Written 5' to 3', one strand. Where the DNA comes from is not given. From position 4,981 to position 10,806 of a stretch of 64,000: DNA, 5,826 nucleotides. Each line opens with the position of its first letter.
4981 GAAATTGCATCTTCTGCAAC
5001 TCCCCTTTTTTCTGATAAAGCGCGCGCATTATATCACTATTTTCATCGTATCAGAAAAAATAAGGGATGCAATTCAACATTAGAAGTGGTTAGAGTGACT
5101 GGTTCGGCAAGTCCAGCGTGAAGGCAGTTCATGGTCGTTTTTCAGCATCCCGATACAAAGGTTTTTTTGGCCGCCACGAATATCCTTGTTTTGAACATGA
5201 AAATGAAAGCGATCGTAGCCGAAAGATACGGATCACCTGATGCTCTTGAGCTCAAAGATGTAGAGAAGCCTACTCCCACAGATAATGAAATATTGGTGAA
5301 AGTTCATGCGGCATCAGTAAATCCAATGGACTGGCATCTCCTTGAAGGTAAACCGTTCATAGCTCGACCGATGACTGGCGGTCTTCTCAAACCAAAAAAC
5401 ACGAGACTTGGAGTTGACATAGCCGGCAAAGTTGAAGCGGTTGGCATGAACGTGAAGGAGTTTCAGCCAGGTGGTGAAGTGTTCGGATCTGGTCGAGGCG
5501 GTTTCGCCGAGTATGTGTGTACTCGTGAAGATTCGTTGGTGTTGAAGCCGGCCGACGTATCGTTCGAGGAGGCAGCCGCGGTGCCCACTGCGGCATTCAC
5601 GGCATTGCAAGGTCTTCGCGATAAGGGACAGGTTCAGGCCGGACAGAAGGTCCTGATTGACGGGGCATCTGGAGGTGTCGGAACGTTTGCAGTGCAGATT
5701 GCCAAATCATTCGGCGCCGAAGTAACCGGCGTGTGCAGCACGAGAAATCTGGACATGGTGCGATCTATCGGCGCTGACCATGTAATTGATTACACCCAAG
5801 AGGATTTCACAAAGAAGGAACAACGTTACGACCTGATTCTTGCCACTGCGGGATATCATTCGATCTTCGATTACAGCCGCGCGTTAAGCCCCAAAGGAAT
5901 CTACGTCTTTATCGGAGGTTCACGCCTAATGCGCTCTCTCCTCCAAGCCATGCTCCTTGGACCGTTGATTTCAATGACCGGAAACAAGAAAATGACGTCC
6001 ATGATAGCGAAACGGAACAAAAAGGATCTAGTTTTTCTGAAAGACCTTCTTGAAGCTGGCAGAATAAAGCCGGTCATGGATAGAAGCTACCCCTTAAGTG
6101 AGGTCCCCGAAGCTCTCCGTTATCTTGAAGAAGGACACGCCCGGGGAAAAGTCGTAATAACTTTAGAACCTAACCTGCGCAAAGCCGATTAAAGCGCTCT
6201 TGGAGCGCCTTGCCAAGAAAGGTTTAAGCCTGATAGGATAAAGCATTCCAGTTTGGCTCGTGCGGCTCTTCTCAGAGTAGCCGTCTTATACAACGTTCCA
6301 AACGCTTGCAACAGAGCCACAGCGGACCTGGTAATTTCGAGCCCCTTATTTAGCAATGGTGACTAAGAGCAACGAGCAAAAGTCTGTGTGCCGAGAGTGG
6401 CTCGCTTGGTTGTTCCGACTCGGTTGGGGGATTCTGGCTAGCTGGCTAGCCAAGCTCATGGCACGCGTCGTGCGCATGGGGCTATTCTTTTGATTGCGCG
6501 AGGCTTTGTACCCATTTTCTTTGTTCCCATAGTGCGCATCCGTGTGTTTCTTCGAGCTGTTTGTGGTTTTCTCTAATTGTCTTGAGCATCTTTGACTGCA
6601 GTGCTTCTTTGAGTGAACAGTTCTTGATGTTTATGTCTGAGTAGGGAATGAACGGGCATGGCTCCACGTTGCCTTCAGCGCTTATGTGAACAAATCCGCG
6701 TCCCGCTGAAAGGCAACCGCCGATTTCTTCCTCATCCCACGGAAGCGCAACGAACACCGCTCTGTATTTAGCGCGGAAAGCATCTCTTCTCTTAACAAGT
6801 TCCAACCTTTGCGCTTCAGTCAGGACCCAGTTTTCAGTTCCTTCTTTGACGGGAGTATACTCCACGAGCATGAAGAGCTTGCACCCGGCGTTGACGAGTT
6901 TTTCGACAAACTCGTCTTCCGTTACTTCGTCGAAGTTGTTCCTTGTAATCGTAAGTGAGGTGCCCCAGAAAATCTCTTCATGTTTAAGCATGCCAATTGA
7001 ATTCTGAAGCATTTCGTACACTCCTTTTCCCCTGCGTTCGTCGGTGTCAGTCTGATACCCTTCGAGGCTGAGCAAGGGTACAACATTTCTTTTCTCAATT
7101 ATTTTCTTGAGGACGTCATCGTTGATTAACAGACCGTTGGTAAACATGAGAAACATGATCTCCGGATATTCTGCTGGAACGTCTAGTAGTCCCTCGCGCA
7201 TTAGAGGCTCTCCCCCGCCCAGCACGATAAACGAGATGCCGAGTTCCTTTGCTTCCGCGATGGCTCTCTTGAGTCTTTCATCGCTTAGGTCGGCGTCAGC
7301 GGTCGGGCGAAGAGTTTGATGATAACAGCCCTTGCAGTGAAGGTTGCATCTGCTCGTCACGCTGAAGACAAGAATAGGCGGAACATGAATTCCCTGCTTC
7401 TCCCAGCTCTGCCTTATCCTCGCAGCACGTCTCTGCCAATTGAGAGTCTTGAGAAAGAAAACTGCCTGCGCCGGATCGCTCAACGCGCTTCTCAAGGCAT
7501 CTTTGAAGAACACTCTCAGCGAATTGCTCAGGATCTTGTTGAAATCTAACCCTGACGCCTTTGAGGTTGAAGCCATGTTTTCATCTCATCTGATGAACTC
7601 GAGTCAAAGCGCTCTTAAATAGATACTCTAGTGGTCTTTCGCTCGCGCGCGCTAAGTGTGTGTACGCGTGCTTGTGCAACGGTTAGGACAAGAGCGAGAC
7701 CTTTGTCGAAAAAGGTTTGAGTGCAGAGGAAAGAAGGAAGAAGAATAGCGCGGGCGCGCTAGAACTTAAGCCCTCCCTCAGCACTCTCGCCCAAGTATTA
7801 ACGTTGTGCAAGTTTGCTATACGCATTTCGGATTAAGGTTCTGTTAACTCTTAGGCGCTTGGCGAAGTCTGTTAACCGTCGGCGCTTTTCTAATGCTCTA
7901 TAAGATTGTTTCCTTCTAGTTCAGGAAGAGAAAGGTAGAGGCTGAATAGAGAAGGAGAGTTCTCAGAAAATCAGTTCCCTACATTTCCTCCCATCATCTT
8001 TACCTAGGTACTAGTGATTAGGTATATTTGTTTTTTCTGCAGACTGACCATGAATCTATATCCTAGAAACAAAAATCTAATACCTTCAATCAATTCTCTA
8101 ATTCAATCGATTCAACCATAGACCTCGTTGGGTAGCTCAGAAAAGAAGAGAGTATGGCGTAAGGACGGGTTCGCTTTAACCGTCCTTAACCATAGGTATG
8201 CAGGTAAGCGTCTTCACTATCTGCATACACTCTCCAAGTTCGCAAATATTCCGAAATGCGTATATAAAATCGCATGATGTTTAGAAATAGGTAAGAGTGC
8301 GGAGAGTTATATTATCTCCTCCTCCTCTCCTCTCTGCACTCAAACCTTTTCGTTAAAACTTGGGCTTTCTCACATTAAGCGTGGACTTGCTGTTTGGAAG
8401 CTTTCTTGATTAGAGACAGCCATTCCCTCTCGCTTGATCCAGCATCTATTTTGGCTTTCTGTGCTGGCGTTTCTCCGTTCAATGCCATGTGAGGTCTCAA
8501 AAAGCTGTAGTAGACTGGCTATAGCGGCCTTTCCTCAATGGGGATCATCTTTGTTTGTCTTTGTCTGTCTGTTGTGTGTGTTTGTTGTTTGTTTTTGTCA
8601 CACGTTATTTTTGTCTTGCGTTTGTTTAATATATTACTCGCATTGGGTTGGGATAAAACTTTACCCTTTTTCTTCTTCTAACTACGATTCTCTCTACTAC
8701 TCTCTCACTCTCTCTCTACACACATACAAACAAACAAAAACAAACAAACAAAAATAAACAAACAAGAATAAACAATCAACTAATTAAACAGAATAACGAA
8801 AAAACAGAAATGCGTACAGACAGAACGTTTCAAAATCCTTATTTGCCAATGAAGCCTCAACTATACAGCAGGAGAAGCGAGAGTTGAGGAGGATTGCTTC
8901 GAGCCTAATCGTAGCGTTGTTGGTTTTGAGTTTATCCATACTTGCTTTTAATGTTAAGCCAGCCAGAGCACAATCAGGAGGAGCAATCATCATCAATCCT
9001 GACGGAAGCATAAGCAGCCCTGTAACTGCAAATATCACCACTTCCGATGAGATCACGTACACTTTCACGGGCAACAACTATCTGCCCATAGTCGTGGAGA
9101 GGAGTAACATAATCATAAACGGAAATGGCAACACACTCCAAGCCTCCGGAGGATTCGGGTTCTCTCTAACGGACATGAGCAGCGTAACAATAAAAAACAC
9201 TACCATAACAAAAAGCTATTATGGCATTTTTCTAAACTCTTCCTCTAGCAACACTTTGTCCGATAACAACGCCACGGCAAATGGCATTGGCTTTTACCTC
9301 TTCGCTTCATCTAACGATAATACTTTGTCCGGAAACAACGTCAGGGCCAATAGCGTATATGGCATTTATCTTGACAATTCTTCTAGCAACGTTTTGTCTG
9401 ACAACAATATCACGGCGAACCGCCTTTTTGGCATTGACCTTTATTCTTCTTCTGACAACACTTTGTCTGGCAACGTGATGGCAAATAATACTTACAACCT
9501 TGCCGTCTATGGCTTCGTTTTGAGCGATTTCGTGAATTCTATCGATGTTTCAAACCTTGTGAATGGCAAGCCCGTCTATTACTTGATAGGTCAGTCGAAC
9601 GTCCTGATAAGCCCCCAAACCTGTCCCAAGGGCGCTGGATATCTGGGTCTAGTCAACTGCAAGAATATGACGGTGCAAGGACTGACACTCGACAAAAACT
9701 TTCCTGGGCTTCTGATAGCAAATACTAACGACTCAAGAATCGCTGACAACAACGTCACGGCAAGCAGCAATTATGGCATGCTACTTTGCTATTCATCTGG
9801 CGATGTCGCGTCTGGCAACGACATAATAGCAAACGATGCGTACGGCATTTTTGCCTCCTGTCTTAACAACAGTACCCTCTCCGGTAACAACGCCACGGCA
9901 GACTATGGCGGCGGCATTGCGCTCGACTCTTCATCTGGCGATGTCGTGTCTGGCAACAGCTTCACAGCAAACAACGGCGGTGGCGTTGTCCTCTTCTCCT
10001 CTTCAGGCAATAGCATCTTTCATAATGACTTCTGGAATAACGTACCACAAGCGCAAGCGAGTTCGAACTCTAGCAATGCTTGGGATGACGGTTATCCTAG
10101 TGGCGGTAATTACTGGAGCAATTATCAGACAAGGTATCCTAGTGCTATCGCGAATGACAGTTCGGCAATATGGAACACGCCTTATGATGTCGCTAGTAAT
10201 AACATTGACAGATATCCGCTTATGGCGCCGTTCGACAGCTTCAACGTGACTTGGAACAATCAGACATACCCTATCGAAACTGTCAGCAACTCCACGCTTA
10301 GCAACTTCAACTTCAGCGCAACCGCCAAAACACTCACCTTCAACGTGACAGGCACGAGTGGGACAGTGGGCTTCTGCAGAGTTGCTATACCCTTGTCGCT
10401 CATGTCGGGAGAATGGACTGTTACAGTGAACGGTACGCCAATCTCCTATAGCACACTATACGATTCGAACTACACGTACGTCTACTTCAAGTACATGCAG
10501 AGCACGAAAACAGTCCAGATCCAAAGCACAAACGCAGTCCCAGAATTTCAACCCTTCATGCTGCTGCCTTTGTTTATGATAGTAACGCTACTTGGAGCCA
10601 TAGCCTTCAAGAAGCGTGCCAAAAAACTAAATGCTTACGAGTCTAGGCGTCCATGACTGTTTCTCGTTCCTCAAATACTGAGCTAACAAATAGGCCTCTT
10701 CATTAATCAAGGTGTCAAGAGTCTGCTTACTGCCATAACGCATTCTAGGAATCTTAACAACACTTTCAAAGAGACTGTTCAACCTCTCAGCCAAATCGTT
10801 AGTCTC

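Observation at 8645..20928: Orientation-biased quasi-palindromic 16-mer family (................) with G-tract/C-tract arms, concentrated upstream of surface-protein genes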

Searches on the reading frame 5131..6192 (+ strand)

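Call 10: search_protein_families(library=ncbifam, proteins=[window:5131-6192:+], max_evalue=0.00001)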
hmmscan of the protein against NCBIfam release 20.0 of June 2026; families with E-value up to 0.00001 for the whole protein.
window:5131-6192:+ (353 aa): 25 families
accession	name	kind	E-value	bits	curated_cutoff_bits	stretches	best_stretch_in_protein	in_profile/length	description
TIGR02824.1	quinone_pig3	subfamily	7.6e-54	182.9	296.8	1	25-344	1-324/325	putative NAD(P)H quinone oxidoreductase, PIG3 family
NF010344.0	PRK13771.1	subfamily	1.4e-40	139.3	349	2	122-345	115-333/334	putative alcohol dehydrogenase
TIGR01751.1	crot-CoA-red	equivalog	2.3e-32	112.2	378.55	2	121-231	138-251/398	crotonyl-CoA carboxylase/reductase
NF041172.1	AcrlCoa_red_Thmprot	equivalog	6.3e-32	110.8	500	1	123-344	116-333/334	acryloyl-CoA reductase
TIGR02817.1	adh_fam_1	subfamily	2e-30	106.4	284.05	1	35-343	13-333/336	zinc-binding alcohol dehydrogenase family protein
TIGR02823.1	oxido_YhdH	subfamily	4.8e-26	91.4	297.25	1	28-344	3-323/324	acrylyl-CoA reductase family protein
NF041183.1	Pks2_ls1_myc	equivalog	3.5e-25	87.2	2400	1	33-230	1414-1605/2086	sulfolipid-1 biosynthesis phthioceranic/hydroxyphthioceranic acid synthase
NF008024.0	PRK10754.1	subfamily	1.3e-23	83.6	348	1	27-229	4-200/327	NADPH:quinone reductase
NF047908.1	AldhRedAhr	equivalog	3.2e-18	65.7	470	1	122-343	119-333/335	NADPH-dependent aldehyde reductase Ahr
NF051456.1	acrylyl_AcuI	equivalog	8.6e-18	64.2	440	1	25-345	1-324/325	acrylyl-CoA reductase (NADPH)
NF003808.0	PRK05396.1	equivalog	2.6e-17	62.7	380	2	122-233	118-227/341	L-threonine 3-dehydrogenase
NF058644.1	CurcmRedCuraProt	equivalog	4.4e-17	62.2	440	1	35-229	14-202/336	NADPH-dependent curcumin/dihydrocurcumin reductase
TIGR03989.1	Rxyl_3153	subfamily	9.9e-16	57.9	440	1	123-228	139-245/370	NDMA-dependent alcohol dehydrogenase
NF041097.1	keto_inos_dh_IolM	equivalog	5.2e-14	51.7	450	1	28-117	29-117/389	scyllo-inosose 3-dehydrogenase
NF007489.0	PRK10083.1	equivalog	6.8e-13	48.3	376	1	122-335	114-326/339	Zn-dependent oxidoreductase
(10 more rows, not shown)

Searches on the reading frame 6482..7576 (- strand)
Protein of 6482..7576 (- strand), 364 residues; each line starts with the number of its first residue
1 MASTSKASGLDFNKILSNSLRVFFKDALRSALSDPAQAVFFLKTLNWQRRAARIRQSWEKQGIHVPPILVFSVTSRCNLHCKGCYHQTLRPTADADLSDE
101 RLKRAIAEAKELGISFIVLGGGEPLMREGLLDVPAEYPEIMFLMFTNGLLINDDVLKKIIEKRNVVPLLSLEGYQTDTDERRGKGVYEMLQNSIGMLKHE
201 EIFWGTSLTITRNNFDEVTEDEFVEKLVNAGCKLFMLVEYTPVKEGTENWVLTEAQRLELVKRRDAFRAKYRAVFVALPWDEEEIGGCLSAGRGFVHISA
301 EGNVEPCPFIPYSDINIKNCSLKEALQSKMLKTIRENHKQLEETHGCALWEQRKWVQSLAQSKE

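Call 10: search_protein_families(library=ncbifam, proteins=[window:6482-7576:-], max_evalue=0.00001)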
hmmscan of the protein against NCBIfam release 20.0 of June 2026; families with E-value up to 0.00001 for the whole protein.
window:6482-7576:- (364 aa): 46 families (the best 25 are shown)
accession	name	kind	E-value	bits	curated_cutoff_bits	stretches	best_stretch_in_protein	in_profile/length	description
TIGR04545.1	rSAM_ahbD_hemeb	equivalog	3.8e-23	82.5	500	1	70-244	3-182/339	heme b synthase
TIGR04051.1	rSAM_NirJ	equivalog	2.2e-19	69.6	515.45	1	67-219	2-157/354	heme d1 biosynthesis radical SAM protein NirJ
TIGR04054.1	rSAM_NirJ1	equivalog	3.3e-19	68.8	650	1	65-220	34-192/387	putative heme d1 biosynthesis radical SAM protein NirJ1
TIGR04053.2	TIGR04053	equivalog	6e-19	68.5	395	1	66-257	7-203/366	TIGR04053 family radical SAM/SPASM domain-containing protein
TIGR04546.1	rSAM_ahbC_deAc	equivalog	4.4e-18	65.2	650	1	45-219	17-194/390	12,18-didecarboxysiroheme deacetylase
TIGR03962.1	mycofact_rSAM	equivalog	6.8e-18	64.9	265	1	60-321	5-273/339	mycofactocin radical SAM maturase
TIGR04055.1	rSAM_NirJ2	equivalog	1.3e-17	64.4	500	1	69-241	2-178/326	putative heme d1 biosynthesis radical SAM protein NirJ2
TIGR04347.1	pseudo_SAM_Halo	equivalog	1.6e-16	60.6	525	1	65-263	36-237/390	TIGR04347 family pseudo-SAM/SPASM protein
TIGR04317.1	W_rSAM_matur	equivalog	1.8e-16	60.2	380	1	70-263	7-208/349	tungsten cofactor oxidoreductase radical SAM maturase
NF050035.1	rSAM_WgK_link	exception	5.7e-16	58.5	650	1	66-221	8-167/367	radical SAM/SPASM peptide maturase WgkB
TIGR04403.1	rSAM_skfB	equivalog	1.2e-15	57.3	300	1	67-340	104-381/402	sporulation killing factor system radical SAM maturase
NF047865.1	rSAM_PapB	equivalog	4.7e-14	52.4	340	1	69-264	5-212/330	PapB family radical SAM/SPASM ranthipeptide maturase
TIGR04133.1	rSAM_w_lipo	hypoth_equivalog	1.4e-13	50.5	425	1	60-252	17-214/350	TIGR04133 family radical SAM/SPASM protein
TIGR04250.1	SCM_rSAM_ScmE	equivalog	1.5e-13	50.4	400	1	71-219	7-159/358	SynChlorMet cassette radical SAM/SPASM protein ScmE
NF045574.1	sacti_mat_StsB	exception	2.2e-13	49.9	625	1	70-340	99-374/466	StsB family radical SAM/SPASM domain sactipeptide maturase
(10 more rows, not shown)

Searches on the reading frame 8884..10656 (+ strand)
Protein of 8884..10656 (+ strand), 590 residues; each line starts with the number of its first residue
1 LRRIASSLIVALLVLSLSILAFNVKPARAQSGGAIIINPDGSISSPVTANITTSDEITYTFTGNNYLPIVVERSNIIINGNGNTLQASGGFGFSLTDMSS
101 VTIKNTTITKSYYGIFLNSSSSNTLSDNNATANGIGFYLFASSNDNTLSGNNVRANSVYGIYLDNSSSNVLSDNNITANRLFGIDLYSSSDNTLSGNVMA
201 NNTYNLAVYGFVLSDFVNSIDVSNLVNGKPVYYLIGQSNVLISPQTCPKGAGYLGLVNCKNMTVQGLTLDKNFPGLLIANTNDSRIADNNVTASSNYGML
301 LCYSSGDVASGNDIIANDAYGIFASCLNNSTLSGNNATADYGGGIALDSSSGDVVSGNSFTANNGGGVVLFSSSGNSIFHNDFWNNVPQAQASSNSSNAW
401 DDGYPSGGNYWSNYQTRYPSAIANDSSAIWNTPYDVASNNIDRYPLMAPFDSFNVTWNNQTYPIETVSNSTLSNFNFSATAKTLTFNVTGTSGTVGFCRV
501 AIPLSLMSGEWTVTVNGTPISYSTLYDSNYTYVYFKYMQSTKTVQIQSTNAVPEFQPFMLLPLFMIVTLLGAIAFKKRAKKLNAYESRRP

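Call 8: search_protein_families(library=pfam, proteins=[window:8884-10656:+], max_evalue=0.01)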
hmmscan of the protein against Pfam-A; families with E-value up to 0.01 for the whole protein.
window:8884-10656:+ (590 aa): 2 families
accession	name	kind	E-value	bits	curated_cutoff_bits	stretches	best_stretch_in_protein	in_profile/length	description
PF05048.19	NosD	-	3.6e-45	154.4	23.6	3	231-415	18-211/212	Periplasmic copper-binding protein (NosD)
PF13229.12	Beta_helix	-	1.8e-30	106.1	25.9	3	72-209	6-145/158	Right handed beta helix region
